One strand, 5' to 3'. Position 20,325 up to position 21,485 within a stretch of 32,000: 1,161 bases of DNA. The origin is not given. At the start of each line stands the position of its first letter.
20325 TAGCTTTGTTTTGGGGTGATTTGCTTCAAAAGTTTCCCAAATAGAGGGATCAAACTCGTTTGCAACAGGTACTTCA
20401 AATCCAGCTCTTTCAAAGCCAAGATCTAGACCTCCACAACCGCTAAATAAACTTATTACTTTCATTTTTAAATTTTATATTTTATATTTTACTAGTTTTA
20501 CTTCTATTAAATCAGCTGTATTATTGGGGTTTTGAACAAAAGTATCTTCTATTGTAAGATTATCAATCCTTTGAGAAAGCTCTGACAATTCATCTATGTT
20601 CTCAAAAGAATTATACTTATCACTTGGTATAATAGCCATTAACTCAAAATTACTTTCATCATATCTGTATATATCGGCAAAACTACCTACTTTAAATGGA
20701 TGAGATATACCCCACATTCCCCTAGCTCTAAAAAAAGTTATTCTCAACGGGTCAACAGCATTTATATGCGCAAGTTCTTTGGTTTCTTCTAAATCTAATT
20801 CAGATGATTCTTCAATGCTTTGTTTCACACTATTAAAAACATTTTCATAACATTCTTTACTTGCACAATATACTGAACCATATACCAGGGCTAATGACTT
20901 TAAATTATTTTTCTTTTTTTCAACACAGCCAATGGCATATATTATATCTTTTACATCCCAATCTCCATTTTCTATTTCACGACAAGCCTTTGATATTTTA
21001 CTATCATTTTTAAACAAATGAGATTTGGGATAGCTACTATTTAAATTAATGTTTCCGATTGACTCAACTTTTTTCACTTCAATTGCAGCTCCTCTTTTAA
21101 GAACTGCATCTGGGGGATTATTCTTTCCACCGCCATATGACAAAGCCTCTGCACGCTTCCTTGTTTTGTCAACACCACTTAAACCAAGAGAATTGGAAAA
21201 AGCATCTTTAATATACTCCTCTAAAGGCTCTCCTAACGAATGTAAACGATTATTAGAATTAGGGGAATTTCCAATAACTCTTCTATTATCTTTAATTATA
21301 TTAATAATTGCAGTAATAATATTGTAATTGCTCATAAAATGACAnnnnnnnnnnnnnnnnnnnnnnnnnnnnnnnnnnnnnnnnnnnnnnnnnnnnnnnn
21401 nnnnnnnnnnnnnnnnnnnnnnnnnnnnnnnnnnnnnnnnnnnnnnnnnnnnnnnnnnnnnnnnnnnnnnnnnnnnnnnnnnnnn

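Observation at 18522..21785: Four-gene AT-rich R-M operon: one M.HaeIII-like methyltransferase flanked by two unrelated endonuclease candidates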

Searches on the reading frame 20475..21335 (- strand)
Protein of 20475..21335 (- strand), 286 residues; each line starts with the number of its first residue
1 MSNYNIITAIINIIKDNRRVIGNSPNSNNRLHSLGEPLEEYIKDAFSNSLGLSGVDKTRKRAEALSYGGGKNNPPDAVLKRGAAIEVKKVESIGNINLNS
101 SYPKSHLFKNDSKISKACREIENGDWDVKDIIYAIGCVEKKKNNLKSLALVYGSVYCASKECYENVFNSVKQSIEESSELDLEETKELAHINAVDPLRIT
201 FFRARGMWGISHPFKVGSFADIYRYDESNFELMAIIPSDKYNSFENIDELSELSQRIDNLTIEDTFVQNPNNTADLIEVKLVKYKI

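Call 3: search_protein_families(library=pfam, proteins=[window:20475-21335:-], max_evalue=1)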
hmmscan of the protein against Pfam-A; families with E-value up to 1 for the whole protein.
window:20475-21335:- (286 aa): 1 family
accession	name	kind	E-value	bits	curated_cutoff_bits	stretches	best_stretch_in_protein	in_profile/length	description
PF09521.16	RE_NgoPII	-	3.9e-109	364.2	25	1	5-267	2-261/262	NgoPII restriction endonuclease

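Call 4: search_protein_families(library=ncbifam, proteins=[window:20475-21335:-], max_evalue=1)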
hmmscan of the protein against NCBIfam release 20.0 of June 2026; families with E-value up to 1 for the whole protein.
window:20475-21335:- (286 aa): 0 families

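Call 5: search_protein_families(library=padloc, proteins=[window:20475-21335:-], max_evalue=1)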
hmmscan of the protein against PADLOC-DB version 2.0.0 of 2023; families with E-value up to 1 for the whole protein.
window:20475-21335:- (286 aa): 1 family
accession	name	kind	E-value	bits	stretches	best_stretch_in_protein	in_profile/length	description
PDLC03518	REase_II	-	7.4e-94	312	1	4-286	2-278/278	Type II restriction enzyme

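Call 17: find_encoding_contigs(protein=window:20475-21335:-, flank=8000, max_places=8)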
Protein window:20475-21335:- (286 aa): 8 contigs read that carry it; 6 places shown.
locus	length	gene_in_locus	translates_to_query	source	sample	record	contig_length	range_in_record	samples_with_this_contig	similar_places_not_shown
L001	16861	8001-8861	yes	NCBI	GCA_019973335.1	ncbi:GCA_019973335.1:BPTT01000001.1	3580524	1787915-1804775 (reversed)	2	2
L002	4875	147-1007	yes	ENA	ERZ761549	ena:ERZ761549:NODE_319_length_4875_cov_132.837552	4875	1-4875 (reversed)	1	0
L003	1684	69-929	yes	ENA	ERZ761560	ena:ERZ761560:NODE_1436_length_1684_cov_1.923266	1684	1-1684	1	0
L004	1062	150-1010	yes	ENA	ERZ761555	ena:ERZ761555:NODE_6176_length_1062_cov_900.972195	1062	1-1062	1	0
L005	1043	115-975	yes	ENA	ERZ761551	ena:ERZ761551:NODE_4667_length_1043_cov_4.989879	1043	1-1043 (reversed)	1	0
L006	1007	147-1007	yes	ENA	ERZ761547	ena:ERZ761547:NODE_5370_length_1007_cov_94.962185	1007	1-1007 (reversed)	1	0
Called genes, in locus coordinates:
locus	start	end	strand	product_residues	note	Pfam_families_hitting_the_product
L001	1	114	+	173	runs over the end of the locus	-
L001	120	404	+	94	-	-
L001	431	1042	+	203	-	-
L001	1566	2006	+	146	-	-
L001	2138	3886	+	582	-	-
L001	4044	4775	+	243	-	-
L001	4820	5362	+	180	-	-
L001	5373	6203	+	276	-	-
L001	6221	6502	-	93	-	-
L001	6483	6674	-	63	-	-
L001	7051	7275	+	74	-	-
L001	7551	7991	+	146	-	-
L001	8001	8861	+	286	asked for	PF09521:RE_NgoPII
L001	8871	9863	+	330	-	PF00145:DNA_methylase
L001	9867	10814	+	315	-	PF09556:RE_HaeIII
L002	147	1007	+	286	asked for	PF09521:RE_NgoPII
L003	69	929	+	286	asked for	PF09521:RE_NgoPII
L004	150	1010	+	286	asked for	PF09521:RE_NgoPII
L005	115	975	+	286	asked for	PF09521:RE_NgoPII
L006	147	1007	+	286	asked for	PF09521:RE_NgoPII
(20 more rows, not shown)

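Call 23: find_homologous_proteins(query=window:20475-21335:-)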
Query window:20475-21335:- (286 aa): 270 proteins with E <= 0.001 among 1285 candidates; the best 120 are listed.
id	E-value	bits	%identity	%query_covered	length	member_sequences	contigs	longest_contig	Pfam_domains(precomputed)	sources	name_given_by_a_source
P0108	2.6e-184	629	100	100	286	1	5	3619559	PF09521.18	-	-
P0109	6.6e-131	454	69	94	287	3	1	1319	PF09521.18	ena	-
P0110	5.2e-119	415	99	68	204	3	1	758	PF09521.18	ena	-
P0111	6.8e-112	391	64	100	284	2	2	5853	PF09521.18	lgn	-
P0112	6.9e-112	391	64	100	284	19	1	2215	PF09521.18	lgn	-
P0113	7.2e-111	388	63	100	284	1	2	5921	PF09521.18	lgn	-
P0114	1.8e-108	380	64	100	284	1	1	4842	PF09521.18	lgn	-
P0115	8.9e-108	378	63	99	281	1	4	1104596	PF09521.18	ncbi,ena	-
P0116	1.7e-107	377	64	98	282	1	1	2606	PF09521.18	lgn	-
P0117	2.0e-107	377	62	99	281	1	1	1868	PF09521.18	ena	-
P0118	2.5e-107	376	62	99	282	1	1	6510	PF09521.18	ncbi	-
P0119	9.3e-107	375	65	98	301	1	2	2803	PF09521.18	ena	-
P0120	1.1e-105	371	63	98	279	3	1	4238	PF09521.18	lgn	-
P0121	1.7e-105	370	61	99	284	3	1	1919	PF09521.18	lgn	-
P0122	7.5e-105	368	62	99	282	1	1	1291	PF09521.18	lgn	-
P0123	1.1e-103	365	62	99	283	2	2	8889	PF09521.18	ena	-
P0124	2.5e-103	363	60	100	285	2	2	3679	PF09521.18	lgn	-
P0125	9.0e-103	362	61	99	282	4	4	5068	PF09521.18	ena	-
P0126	3.2e-101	356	60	100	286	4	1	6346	PF09521.18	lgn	-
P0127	5.2e-101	356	57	99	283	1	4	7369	PF09521.18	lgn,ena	-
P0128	8.7e-101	355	60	100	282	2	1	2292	PF09521.18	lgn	-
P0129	1.8e-99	351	58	98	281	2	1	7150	PF09521.18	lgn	-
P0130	7.3e-99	349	57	98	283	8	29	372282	PF09521.18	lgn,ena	-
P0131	1.5e-98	348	58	100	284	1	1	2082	PF09521.18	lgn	-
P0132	1.6e-98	348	57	98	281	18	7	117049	PF09521.18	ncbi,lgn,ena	-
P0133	2.0e-98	347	57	98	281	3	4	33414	PF09521.18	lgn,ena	-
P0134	3.8e-98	346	58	98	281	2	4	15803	PF09521.18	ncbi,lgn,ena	-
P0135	4.2e-98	346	58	98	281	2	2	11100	PF09521.18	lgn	-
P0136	2.0e-97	344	58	100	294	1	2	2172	PF09521.18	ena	-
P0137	5.7e-97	343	58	99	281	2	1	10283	PF09521.18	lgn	-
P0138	6.9e-97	342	59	100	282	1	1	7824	PF09521.18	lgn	-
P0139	7.8e-97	342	56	98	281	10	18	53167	PF09521.18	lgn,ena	-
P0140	1.2e-96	341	57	99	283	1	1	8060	PF09521.18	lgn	-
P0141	8.7e-96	339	59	99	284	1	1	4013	PF09521.18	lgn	-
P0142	1.3e-95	338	57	98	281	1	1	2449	PF09521.18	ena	-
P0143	4.7e-94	333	56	99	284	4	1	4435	PF09521.18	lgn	-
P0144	1.7e-92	328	55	100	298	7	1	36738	PF09521.18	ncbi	-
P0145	7.7e-92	326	54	100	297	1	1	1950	PF09521.18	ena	-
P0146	2.9e-90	321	53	100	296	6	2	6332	PF09521.18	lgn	-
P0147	3.0e-90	320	53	100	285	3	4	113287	PF09521.18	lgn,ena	-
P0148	8.9e-90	319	56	93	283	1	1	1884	PF09521.18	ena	-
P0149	5.5e-89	316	53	100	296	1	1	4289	PF09521.18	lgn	-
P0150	4.5e-83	297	50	98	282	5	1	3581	PF09521.18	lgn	-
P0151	1.9e-82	295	51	98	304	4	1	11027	PF09521.18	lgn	-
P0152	5.0e-82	294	52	99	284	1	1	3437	PF09521.18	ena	-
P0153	1.3e-80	289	50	98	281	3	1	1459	PF09521.18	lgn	-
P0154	6.6e-80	287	52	91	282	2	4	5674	PF09521.18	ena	-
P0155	2.1e-79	285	48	98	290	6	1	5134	PF09521.18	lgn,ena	-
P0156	4.6e-79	284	49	98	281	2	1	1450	PF09521.18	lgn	-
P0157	2.7e-75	271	50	99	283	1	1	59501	PF09521.18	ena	-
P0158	1.3e-73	266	49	99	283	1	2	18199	PF09521.18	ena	-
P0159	3.5e-72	261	49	99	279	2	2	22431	PF09521.18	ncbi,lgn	-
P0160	3.9e-72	261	50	90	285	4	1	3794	PF09521.18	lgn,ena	-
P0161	1.6e-70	256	49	98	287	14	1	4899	PF09521.18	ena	-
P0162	1.5e-69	253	47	99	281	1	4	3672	PF09521.18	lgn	-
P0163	6.2e-69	251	48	98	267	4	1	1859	PF09521.18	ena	-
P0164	1.2e-68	250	48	98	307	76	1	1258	PF09521.18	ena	-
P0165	1.4e-68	249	47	99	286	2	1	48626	PF09521.18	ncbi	ncbi:MAG: NgoPII family restriction endonuclease [Treponema sp.]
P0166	1.9e-68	249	46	99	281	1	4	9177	PF09521.18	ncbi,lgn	ncbi:MAG: NgoPII family restriction endonuclease [Rikenellaceae bacterium]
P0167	1.9e-68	249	48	98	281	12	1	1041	PF09521.18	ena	-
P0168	2.3e-68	249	48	98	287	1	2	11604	PF09521.18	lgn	-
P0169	3.3e-68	248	46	99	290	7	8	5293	PF09521.18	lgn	-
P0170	3.4e-68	248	48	99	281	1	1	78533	PF09521.18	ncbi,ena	-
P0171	3.5e-68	248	47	99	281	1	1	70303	PF09521.18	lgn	-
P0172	5.4e-68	248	47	99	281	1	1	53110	PF09521.18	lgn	-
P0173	7.1e-68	247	47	99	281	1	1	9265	PF09521.18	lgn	-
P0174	1.3e-67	246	48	99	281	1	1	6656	PF09521.18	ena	-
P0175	1.4e-67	246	46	99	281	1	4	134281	PF09521.18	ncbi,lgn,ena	-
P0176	1.5e-67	246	47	99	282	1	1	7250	PF09521.18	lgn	-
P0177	1.7e-67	246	45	98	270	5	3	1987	PF09521.18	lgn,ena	-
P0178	2.0e-67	246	48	98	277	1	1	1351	PF09521.18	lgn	-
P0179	2.4e-67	245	45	98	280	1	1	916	PF09521.18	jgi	jgi:hypothetical protein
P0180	2.4e-67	245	45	99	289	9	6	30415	PF09521.18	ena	-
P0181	4.6e-67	244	46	99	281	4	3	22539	PF09521.18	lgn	-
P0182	5.9e-67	244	46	99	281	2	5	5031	PF09521.18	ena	-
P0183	6.5e-67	244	47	99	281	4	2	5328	PF09521.18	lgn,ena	-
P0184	7.3e-67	244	48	99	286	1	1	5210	PF09521.18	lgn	-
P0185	1.2e-66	243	46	99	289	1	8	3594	PF09521.18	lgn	-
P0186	1.2e-66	243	46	99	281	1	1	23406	PF09521.18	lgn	-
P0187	1.5e-66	243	47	100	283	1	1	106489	PF09521.18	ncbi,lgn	ncbi:MAG: NgoPII family restriction endonuclease [Eubacteriales bacterium]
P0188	1.5e-66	243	46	99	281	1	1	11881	PF09521.18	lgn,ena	-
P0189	2.1e-66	242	46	99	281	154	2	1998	PF09521.18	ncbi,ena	-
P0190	3.2e-66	242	46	99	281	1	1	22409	PF09521.18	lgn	-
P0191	3.5e-66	242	47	99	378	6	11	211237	PF09521.18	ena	-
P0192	3.9e-66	241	45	98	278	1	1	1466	PF09521.18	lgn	-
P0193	4.4e-66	241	46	99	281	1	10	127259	PF09521.18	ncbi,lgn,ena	-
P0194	6.0e-66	241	44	99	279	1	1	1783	PF09521.18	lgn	-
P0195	8.5e-66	240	45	99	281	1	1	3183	PF09521.18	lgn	-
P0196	1.0e-65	240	47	99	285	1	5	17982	PF09521.18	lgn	-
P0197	1.2e-65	240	46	98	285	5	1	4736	PF09521.18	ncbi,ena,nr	ncbi:MAG: NgoPII family restriction endonuclease [Treponemataceae bacterium]|nr:NgoPII family restri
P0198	1.5e-65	239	47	99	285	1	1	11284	PF09521.18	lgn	-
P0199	1.7e-65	239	46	99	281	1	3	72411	PF09521.18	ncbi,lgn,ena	-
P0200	2.2e-65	239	46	99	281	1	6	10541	PF09521.18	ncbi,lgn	ncbi:MAG: NgoPII family restriction endonuclease [Rikenellaceae bacterium]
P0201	4.7e-65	238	46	99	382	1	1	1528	PF09521.18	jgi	-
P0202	1.9e-64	236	43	99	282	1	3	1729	PF09521.18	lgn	-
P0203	4.2e-64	235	45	98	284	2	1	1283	PF09521.18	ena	-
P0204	8.0e-64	234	46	99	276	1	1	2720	PF09521.18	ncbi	-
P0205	1.4e-63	233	45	99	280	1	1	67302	PF09521.18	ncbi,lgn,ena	-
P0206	1.7e-63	233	45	98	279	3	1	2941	PF09521.18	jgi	-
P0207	2.0e-63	232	42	99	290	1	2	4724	PF09521.18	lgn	-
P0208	2.3e-63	232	46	99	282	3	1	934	PF09521.18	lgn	-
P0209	5.3e-63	231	48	99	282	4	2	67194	PF09521.18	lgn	-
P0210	6.0e-63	231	45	98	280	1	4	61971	PF09521.18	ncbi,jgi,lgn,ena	-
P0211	7.7e-63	231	42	99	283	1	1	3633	PF09521.18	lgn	-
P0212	3.5e-62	228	45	99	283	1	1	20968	PF09521.18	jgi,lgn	jgi:hypothetical protein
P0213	4.9e-62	228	45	98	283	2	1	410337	PF09521.18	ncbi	-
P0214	5.7e-62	228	45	99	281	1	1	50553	PF09521.18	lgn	-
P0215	2.0e-61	226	43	98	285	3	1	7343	PF09521.18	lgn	-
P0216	2.0e-61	226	44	98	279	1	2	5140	PF09521.18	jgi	jgi:hypothetical protein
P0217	3.0e-61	225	44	99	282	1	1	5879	PF09521.18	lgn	-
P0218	4.9e-61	225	44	99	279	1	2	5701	PF09521.18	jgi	jgi:hypothetical protein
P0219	5.6e-61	224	44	99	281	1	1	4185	PF09521.18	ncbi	-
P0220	7.8e-61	224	44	98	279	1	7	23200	PF09521.18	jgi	jgi:hypothetical protein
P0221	1.0e-60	224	43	98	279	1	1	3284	PF09521.18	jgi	jgi:hypothetical protein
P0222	1.2e-60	223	43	99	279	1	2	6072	PF09521.18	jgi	jgi:hypothetical protein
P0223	1.2e-60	223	45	98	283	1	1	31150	PF09521.18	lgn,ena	-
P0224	1.3e-60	223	44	97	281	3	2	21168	PF09521.18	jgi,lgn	-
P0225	2.1e-60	223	45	98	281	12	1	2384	PF09521.18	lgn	-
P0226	2.4e-60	222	45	98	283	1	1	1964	PF09521.18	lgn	-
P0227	2.6e-60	222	45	98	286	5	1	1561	PF09521.18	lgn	-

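Call 25: find_related_loci(query=A1, collection=genome_contigs, flank=6000)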
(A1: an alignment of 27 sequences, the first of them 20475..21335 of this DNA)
Query A1 (286 aa) in genome_contigs; peptide patterns used: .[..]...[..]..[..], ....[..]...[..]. (x = any residue, [..] = any of these).
600 stretches matched a pattern (row limit reached: there are more); 555 encode a relative of the query (tblastn E <= 1e-3); the best 80 are kept; 80 distinct loci.
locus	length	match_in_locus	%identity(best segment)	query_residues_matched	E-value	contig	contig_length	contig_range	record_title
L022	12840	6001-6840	62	1-284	3e-113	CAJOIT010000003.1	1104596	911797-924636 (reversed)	uncultured Bacteroidales bacterium isolate Red_deer_4_mag_224 genome assembly, contig: scaffold_4, whole genome shotgun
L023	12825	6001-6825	57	5-282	2e-104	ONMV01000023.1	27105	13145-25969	uncultured Bacteroidales bacterium isolate RUG455 genome assembly, contig: scaffold_1957, whole genome shotgun sequence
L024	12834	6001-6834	49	5-284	1e-80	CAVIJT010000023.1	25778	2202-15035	Lachnospiraceae bacterium isolate H07634-L1_cleanbin_000023 genome assembly, contig: Spades_H07634-L1_contig_1355, whole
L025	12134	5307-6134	49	5-284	6e-78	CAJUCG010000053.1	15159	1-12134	MAG TPA_asm: uncultured Lachnospiraceae bacterium isolate MGBC123815 genome assembly, contig: MGBC123815.53, whole genom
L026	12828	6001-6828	50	5-284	4e-78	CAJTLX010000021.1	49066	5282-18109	MAG TPA_asm: uncultured Lachnospiraceae bacterium isolate MGBC103678 genome assembly, contig: MGBC103678.21, whole genom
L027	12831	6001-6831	48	5-286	2e-77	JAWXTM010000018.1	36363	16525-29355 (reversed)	MAG: Rikenellaceae bacterium isolate FM_23_G125_V NODE_322_length_36364_cov_3.881550, whole genome shotgun sequence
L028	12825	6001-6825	47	5-284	1e-76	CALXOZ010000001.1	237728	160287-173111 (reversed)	MAG: uncultured Alphaproteobacteria bacterium isolate BRZ_E__bin160 genome assembly, contig: BRZ_E__NODE_21_length_23772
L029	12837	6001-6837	47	5-286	2e-75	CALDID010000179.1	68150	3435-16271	MAG TPA_asm: uncultured Treponema sp. isolate ERR1278103_bin.5_CONCOCT_v1.1_MAG genome assembly, contig: ERZ841272.216,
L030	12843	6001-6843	48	5-286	2e-75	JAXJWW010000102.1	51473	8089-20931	MAG: Treponemataceae bacterium isolate DOME_MAG_6731 6731_C0417_k141_431984, whole genome shotgun sequence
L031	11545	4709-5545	47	5-286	3e-75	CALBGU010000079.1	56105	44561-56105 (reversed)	MAG TPA_asm: uncultured Treponema sp. isolate ERR1278104_bin.228_CONCOCT_v1.1_MAG genome assembly, contig: ERZ842392.398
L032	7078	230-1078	43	5-284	8e-75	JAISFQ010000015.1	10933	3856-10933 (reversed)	MAG: Candidatus Nutricula glyptotermitis isolate Gx485_bin43 k119_6298527, whole genome shotgun sequence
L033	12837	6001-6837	48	5-286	8e-75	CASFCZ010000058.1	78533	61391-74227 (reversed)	uncultured Eubacteriales bacterium isolate CO.O54.metabat-bins.192 genome assembly, contig: CO.O54.metabat-bins.192.fa_k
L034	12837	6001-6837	47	5-286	2e-74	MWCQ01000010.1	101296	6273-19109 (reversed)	MAG: Firmicutes bacterium ADurb.Bin193 BWY15_contig000010, whole genome shotgun sequence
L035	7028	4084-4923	48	5-284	1e-74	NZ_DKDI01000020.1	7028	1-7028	MAG: Treponema sp. UBA6852 UBA6852_contig_1851, whole genome shotgun sequence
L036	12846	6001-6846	45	5-286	1e-74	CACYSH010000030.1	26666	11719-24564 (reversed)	MAG: uncultured Ruminococcus sp. isolate RUG12221 genome assembly, contig: RUG12221_asm_30, whole genome shotgun sequenc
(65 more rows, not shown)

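Call 27: find_related_loci(query=window:20475-21335:-, collection=metagenome_contigs, flank=6000)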
Query window:20475-21335:- (286 aa) in metagenome_contigs; peptide patterns used: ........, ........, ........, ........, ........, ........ (x = any residue, [..] = any of these).
247 stretches matched a pattern; 56 encode a relative of the query (tblastn E <= 1e-3); 56 distinct loci.
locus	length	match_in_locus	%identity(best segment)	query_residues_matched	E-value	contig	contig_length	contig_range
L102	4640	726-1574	64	1-285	1e-111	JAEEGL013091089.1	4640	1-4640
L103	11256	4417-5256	60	1-284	4e-110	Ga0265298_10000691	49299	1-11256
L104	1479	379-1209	58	5-284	2e-112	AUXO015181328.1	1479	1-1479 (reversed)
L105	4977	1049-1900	47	1-286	1e-79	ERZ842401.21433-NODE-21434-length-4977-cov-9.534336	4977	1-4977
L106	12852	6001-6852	48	1-286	3e-78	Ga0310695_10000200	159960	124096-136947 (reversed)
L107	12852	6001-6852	48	1-286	3e-77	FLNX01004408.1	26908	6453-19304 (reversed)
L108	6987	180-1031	48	1-286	1e-76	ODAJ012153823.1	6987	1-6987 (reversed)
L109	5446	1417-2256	44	5-285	2e-71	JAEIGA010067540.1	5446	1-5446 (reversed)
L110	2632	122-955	47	6-284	8e-70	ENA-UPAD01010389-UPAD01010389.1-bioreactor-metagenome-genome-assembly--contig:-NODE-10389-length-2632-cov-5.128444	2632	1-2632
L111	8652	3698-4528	46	5-284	4e-68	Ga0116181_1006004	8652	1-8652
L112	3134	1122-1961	43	6-286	6e-67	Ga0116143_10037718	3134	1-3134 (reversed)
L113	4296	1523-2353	42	5-285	2e-66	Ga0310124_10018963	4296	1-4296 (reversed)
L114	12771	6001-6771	46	27-286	1e-65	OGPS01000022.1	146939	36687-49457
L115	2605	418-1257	45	5-284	5e-66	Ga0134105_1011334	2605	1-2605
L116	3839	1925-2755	42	5-285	8e-65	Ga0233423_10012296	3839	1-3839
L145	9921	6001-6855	40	1-285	6e-55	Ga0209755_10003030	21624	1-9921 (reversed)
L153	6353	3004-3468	45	5-161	4e-32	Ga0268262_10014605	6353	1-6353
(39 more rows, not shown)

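Call 28: find_related_loci(query=A1, collection=viral_contigs, flank=6000)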
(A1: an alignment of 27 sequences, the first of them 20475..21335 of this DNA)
Query A1 (286 aa) in viral_contigs; peptide patterns used: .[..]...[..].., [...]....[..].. (x = any residue, [..] = any of these).
78 stretches matched a pattern; 5 encode a relative of the query (tblastn E <= 1e-3); 5 distinct loci.
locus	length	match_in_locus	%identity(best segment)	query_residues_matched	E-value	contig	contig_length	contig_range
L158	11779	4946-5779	42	5-284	3e-69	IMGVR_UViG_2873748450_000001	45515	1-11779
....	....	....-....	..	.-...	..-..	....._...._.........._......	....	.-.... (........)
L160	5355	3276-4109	42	5-285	8e-63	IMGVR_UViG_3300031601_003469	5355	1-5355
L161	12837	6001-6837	38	5-285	4e-56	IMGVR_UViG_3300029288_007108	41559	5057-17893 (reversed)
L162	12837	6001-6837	31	5-283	2e-36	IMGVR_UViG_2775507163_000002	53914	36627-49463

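Call 38: search_solved_structures(query=window:20475-21335:-, max_evalue=1)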
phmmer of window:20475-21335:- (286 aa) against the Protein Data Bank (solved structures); distinct sequences matched with E-value up to 1: 0.

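Call 48: search_protein_families(library=pfam, proteins=[L102:176-619:+, L103:3351-3911:+, L103:7199-8560:+, L103:8557-9015:+, L103:9019-9579:+, L153:5649-6092:+, L153:1987-2601:+, L145:4912-5232:+, L112:642-1058:+, L103:1061-3394:+], max_evalue=0.01)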
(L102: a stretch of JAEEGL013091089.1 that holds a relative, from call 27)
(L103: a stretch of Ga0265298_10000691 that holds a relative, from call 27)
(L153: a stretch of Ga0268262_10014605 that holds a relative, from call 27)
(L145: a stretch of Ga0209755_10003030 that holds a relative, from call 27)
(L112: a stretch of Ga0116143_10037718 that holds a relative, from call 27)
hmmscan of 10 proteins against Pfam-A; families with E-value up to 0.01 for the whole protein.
L102:176-619:+ (147 aa): 2 families
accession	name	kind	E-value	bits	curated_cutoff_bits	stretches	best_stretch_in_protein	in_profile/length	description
PF12833.13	HTH_18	-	4.9e-15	56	33.6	1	52-132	1-78/80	Helix-turn-helix domain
PF00165.29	HTH_AraC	-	2.4e-07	31.2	26.6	1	97-132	7-41/42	Bacterial regulatory helix-turn-helix proteins, AraC family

L103:3351-3911:+ (186 aa): 2 families
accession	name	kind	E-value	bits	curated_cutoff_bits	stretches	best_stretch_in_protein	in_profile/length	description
PF08291.16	Peptidase_M15_3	-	0.00018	22.1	23.2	1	71-135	26-81/108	Peptidase M15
PF05951.18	Peptidase_M15_2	-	0.0022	18.2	27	1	33-137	17-120/153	Bacterial protein of unknown function (DUF882)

L103:7199-8560:+ (453 aa): 1 family
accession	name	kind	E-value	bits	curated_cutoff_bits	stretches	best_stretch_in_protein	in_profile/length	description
PF00145.23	DNA_methylase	-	5.3e-96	322.3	22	1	1-322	1-323/324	C-5 cytosine-specific DNA methylase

L103:8557-9015:+ (152 aa): 2 families
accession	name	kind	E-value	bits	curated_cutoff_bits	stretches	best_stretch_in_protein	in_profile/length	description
PF05014.21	Nuc_deoxyrib_tr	-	2.1e-05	25.1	28.8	1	16-138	1-110/117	Nucleoside 2-deoxyribosyltransferase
PF15891.11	Nuc_deoxyri_tr2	-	5.1e-05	24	30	1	65-127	40-103/105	Nucleoside 2-deoxyribosyltransferase like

L103:9019-9579:+ (186 aa): 1 family
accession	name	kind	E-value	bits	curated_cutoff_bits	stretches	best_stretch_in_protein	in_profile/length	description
PF03852.21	Vsr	-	6.5e-27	93.6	27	1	10-72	10-72/74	DNA mismatch endonuclease Vsr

L153:5649-6092:+ (147 aa): 3 families
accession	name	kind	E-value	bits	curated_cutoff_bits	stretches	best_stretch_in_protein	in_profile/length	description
PF03852.21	Vsr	-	1.5e-31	108.5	27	1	1-74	1-74/74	DNA mismatch endonuclease Vsr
PF18741.7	MTES_1575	-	2.6e-05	24.6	38.2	0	96-138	53-95/96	REase_MTES_1575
PF04480.18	DUF559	-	0.00023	21.5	20.6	1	99-136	68-105/109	Protein of unknown function (DUF559)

L153:1987-2601:+ (204 aa): 1 family
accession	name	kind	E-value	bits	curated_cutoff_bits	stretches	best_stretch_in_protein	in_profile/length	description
PF13306.12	LRR_5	-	8.8e-24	84.3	27.7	1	65-171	2-106/127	BspA type Leucine rich repeat region (6 copies)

L145:4912-5232:+ (106 aa): 3 families
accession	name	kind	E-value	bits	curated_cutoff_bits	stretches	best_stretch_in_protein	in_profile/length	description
PF01381.28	HTH_3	-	6.7e-12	45.7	23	1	11-62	1-52/55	Helix-turn-helix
PF12844.13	HTH_19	-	2.5e-10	40.6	30.2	1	8-62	1-55/64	Helix-turn-helix domain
PF13560.12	HTH_31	-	2.5e-05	24.9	27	1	7-57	2-53/64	Helix-turn-helix domain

L112:642-1058:+ (138 aa): 0 families

L103:1061-3394:+ (777 aa): 0 families
